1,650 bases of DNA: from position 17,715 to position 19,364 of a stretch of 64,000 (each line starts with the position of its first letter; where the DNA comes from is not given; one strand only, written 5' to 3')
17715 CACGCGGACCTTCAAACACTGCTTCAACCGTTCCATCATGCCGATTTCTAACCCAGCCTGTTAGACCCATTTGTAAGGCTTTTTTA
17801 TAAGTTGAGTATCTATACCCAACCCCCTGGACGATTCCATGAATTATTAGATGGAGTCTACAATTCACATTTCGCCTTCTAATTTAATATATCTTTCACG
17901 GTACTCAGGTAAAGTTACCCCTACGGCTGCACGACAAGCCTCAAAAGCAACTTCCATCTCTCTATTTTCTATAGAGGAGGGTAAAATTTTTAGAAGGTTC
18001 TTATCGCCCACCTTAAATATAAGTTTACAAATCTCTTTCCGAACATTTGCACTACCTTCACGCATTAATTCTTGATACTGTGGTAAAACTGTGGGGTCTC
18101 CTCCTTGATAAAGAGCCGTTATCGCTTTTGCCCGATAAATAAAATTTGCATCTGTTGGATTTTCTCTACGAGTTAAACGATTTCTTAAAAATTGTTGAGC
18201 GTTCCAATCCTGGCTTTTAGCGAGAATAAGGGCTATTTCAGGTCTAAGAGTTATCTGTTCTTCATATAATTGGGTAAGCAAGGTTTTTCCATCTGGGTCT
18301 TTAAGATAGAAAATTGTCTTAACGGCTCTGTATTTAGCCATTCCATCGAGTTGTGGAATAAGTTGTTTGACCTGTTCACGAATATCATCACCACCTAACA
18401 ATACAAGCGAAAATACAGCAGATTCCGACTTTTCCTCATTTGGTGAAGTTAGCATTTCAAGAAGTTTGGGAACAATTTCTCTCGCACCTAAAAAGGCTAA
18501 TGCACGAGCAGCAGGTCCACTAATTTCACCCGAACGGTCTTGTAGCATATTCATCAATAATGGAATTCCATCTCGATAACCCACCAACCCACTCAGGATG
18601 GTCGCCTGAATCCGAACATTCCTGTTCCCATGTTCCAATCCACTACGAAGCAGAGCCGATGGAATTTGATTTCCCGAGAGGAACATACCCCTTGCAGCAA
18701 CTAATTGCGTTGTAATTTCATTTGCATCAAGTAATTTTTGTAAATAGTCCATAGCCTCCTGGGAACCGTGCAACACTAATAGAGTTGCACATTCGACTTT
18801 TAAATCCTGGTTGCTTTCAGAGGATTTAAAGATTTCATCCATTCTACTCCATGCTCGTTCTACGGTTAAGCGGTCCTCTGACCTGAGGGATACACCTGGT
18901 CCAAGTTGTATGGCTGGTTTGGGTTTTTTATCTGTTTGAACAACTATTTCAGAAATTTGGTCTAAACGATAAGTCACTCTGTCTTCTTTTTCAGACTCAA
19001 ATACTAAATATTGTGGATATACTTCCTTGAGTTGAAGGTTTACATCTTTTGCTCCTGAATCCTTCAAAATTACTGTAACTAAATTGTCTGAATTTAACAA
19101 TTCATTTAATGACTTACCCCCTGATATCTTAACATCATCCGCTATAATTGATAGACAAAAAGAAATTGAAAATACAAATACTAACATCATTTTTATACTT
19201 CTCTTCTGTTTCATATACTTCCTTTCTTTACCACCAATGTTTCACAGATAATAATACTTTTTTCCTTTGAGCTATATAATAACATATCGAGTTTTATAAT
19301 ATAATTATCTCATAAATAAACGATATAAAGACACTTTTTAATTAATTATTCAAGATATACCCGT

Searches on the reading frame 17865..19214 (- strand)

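Call 55: search_protein_families(library=pfam, proteins=[window:17865-19214:-], max_evalue=0.000001)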
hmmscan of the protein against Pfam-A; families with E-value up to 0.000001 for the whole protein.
window:17865-19214:- (449 aa): 1 family
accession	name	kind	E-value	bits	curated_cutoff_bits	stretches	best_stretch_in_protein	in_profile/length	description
PF13646.12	HEAT_2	-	5.1e-21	75.2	27.7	1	188-267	3-84/88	HEAT repeats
